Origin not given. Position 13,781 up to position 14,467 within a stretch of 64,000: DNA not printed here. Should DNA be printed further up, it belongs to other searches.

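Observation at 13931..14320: Stand-alone sigma-70 region-4 domain protein (no region 2) in the flagellar regulatory block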

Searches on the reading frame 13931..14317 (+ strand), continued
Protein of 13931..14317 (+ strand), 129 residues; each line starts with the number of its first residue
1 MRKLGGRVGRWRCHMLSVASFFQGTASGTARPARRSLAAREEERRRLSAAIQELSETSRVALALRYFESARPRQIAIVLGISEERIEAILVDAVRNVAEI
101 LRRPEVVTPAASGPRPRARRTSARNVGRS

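Call 68: search_protein_families(library=pfam, proteins=[P0046, P0099, P0141, P0118, P0055, P0075, P0162, P0109, P0143], max_evalue=0.001)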
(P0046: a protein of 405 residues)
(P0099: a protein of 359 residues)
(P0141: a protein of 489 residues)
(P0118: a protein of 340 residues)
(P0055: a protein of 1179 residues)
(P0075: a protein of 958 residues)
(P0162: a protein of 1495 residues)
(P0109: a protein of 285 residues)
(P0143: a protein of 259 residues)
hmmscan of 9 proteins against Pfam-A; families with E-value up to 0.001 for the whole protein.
P0046 (405 aa): 9 families
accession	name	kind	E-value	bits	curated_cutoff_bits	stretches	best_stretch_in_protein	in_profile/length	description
PF08281.18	Sigma70_r4_2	-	2e-25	88.6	25.7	2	121-171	4-54/54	Sigma-70, region 4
PF04545.22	Sigma70_r4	-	2.8e-22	78.4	24.1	2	124-171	1-48/50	Sigma-70, region 4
PF13404.12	HTH_AsnC-type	-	1.6e-09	37.8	27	0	144-166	18-40/42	AsnC-type helix-turn-helix domain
PF04542.20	Sigma70_r2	-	2.2e-09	37.4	24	1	22-90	1-70/71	Sigma-70 region 2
PF22233.2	PhyR_sigma-like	-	2e-07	31.1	27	0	132-169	8-45/50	Response regulator PhyR, sigma-like domain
PF13384.12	HTH_23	-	8.9e-06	25.8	24.6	0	129-167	3-41/50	Homeodomain-like domain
PF13518.12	HTH_28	-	1.2e-05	25.7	25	0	133-168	2-37/52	Helix-turn-helix domain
PF22451.2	NirdL-like_HTH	-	0.00027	20.9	27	0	319-342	19-42/47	Siroheme decarboxylase NirDL-like HTH domain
PF19889.5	DUF6362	-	0.00031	21.5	31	0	125-170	53-97/98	Domain of unknown function (DUF6362)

P0099 (359 aa): 3 families
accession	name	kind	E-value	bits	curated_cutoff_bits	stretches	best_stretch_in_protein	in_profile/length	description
PF04542.20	Sigma70_r2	-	1.4e-12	47.6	24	1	23-90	1-70/71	Sigma-70 region 2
PF08281.18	Sigma70_r4_2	-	9.2e-12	44.9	25.7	1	120-169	4-53/54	Sigma-70, region 4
PF04545.22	Sigma70_r4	-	1.5e-11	44.1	24.1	1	123-172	1-50/50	Sigma-70, region 4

P0141 (489 aa): 3 families
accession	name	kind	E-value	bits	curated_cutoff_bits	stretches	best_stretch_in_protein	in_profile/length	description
PF08281.18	Sigma70_r4_2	-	3.6e-13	49.4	25.7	1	119-169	4-54/54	Sigma-70, region 4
PF04545.22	Sigma70_r4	-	1.6e-10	40.8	24.1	1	122-171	1-50/50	Sigma-70, region 4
PF04542.20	Sigma70_r2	-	8.6e-10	38.7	24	1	23-90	2-71/71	Sigma-70 region 2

P0118 (340 aa): 3 families
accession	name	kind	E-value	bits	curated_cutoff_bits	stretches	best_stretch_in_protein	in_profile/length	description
PF08281.18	Sigma70_r4_2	-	2.1e-20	72.5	25.7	2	227-277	3-53/54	Sigma-70, region 4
PF04545.22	Sigma70_r4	-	6.9e-08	32.3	24.1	0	151-185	3-37/50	Sigma-70, region 4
PF04542.20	Sigma70_r2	-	2.4e-07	30.9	24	1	24-87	1-68/71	Sigma-70 region 2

P0055 (1179 aa): 8 families
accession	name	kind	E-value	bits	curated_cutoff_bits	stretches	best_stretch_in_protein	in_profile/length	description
PF13620.12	CarboxypepD_reg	-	4.2e-41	139.6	32.3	1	369-440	1-60/82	Carboxypeptidase regulatory-like domain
PF08281.18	Sigma70_r4_2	-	6.9e-12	45.3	25.7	1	99-151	2-54/54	Sigma-70, region 4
PF13715.12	CarbopepD_reg_2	-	1.4e-10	41.4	32.2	0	1138-1177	38-77/88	CarboxypepD_reg-like domain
PF04545.22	Sigma70_r4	-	4.5e-10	39.3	24.1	1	105-152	2-49/50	Sigma-70, region 4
PF00775.27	Dioxygenase_C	-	7.1e-09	35.8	27.3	0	554-619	31-99/182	Dioxygenase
PF14686.12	fn3_3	-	3e-07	30.6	24.4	0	697-730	27-60/75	Polysaccharide lyase family 4, domain II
PF04542.20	Sigma70_r2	-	4.2e-07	30.1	24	1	10-66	5-65/71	Sigma-70 region 2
PF10670.15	DUF4198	-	8.7e-05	23.2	34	0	953-975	183-204/209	Domain of unknown function (DUF4198)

P0075 (958 aa): 16 families
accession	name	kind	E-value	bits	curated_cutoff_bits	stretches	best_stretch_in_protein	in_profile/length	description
PF13620.12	CarboxypepD_reg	-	2.6e-61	204.4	32.3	5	462-552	1-81/82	Carboxypeptidase regulatory-like domain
PF13715.12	CarbopepD_reg_2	-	1.8e-16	60.4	32.2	0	642-694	1-51/88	CarboxypepD_reg-like domain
PF08281.18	Sigma70_r4_2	-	1e-10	41.6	25.7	1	104-156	2-54/54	Sigma-70, region 4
PF00775.27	Dioxygenase_C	-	6.5e-10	39.2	27.3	0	629-659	19-49/182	Dioxygenase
PF25020.1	TTR_TEN1-4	-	1.5e-09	38.1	27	0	640-681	7-48/86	Teneurin TTR-like domain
PF10670.15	DUF4198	-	3.7e-09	37.5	34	0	726-783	148-208/209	Domain of unknown function (DUF4198)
PF04545.22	Sigma70_r4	-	3.6e-08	33.2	24.1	1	110-158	2-50/50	Sigma-70, region 4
PF15976.11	CooC_C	-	6.8e-07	29.7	29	0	630-680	7-53/93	CS1-pili formation C-terminal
PF04542.20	Sigma70_r2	-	1.5e-06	28.3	24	1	16-77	6-71/71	Sigma-70 region 2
PF20598.4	DUF6795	-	1.7e-06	28.7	27.4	0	642-680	1-43/103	Domain of unknown function (DUF6795)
PF24107.1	DUF7382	-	3.2e-06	27.3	27.4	0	375-418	22-64/65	Domain of unknown function (DUF7382)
PF09430.16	EMC7_beta-sandw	-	2.2e-05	25.1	26.6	0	583-615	18-50/122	ER membrane protein complex subunit 7, beta-sandwich domain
PF08308.17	PEGA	-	5.5e-05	23.4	20.8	0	852-889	32-69/71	PEGA domain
PF17210.9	SdrD_B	-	8.4e-05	23.2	29.7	0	564-631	18-84/112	SdrD B-like domain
PF23193.1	NOMO_3rd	-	0.00036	21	27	0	586-615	60-89/120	NOMO third transthyretin-like domain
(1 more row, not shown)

P0162 (1495 aa): 18 families
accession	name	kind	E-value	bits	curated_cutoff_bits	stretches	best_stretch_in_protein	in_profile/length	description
PF13620.12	CarboxypepD_reg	-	4.3e-80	264.6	32.3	7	1222-1279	2-59/82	Carboxypeptidase regulatory-like domain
PF13715.12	CarbopepD_reg_2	-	1.4e-26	92.8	32.2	1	1222-1279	1-55/88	CarboxypepD_reg-like domain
PF09430.16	EMC7_beta-sandw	-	7.3e-16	58.9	26.6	0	317-346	20-49/122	ER membrane protein complex subunit 7, beta-sandwich domain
PF02369.22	Big_1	-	1.5e-13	51.1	34.9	0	1125-1152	17-41/93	Bacterial Ig-like domain (group 1)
PF17210.9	SdrD_B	-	3e-13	50.4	29.7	0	560-603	21-59/112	SdrD B-like domain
PF17802.7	SpaA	-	1.1e-12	48.3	23.1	0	746-806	3-57/91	Prealbumin-like fold domain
PF08281.18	Sigma70_r4_2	-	4.1e-11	42.8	25.7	1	104-156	2-54/54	Sigma-70, region 4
PF14686.12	fn3_3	-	4.1e-10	39.7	24.4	0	1076-1117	29-72/75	Polysaccharide lyase family 4, domain II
PF10670.15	DUF4198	-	2.2e-09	38.2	34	0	1045-1099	156-206/209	Domain of unknown function (DUF4198)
PF04545.22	Sigma70_r4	-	2.9e-09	36.8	24.1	1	112-157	4-49/50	Sigma-70, region 4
PF00775.27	Dioxygenase_C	-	9.5e-09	35.4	27.3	0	1037-1099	32-101/182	Dioxygenase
PF04542.20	Sigma70_r2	-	6.3e-07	29.5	24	1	15-76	5-70/71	Sigma-70 region 2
PF20598.4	DUF6795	-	1.6e-06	28.8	27.4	0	1037-1087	1-44/103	Domain of unknown function (DUF6795)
PF23193.1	NOMO_3rd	-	8.6e-06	26.2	27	0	413-436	62-85/120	NOMO third transthyretin-like domain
PF17789.7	MG4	-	1.4e-05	25.7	24.7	0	1129-1179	18-60/95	Macroglobulin domain MG4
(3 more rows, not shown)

P0109 (285 aa): 4 families
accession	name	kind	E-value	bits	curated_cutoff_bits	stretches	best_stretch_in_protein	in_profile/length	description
PF04545.22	Sigma70_r4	-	2.5e-16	59.3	24.1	1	181-229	2-50/50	Sigma-70, region 4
PF04542.20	Sigma70_r2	-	5.9e-15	55.3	24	1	18-86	3-68/71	Sigma-70 region 2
PF08281.18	Sigma70_r4_2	-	7.9e-10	38.7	25.7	1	177-227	4-54/54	Sigma-70, region 4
PF07374.17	DUF1492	-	0.00062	20.3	21.5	1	162-227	36-99/100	Protein of unknown function (DUF1492)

P0143 (259 aa): 4 families
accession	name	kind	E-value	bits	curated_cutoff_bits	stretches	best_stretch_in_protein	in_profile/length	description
PF04542.20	Sigma70_r2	-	7e-18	64.6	24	1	28-96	1-71/71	Sigma-70 region 2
PF08281.18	Sigma70_r4_2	-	6.5e-15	55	25.7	1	141-193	2-54/54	Sigma-70, region 4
PF04545.22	Sigma70_r4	-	1.3e-11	44.3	24.1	1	146-194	1-49/50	Sigma-70, region 4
PF07638.17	Sigma70_ECF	-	3.9e-06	27.3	21.1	1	18-186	12-172/185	ECF sigma factor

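Call 80: list_cluster_members(proteins=[window:13973-14317:+, P0168, P0170, P0176, P0282, P0264])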
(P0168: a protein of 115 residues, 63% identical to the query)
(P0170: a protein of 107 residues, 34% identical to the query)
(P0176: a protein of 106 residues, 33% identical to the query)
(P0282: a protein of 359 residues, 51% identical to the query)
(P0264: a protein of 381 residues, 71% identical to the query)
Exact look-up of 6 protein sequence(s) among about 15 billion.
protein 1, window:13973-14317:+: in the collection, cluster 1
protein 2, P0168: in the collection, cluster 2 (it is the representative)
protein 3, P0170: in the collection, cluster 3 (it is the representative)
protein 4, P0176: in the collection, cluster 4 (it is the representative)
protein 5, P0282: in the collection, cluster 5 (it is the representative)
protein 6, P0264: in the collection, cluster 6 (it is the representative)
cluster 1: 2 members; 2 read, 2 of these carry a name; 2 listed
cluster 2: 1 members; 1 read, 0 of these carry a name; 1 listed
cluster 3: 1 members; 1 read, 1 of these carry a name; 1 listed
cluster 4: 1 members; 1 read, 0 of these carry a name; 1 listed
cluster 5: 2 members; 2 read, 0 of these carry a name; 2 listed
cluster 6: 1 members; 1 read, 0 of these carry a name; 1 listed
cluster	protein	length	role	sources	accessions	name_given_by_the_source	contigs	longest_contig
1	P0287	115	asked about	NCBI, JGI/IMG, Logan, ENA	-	DNA-directed RNA polymerase specialized sigma24 family protein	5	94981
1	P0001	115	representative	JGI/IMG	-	DNA-directed RNA polymerase specialized sigma24 family protein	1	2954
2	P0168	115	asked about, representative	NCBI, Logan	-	-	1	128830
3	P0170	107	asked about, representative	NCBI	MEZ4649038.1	MAG: sigma factor-like helix-turn-helix DNA-binding protein [Candidatus Eisenbacteria ...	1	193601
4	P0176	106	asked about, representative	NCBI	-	-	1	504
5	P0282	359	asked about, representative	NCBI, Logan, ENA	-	-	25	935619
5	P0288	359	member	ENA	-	-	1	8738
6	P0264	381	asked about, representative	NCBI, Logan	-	-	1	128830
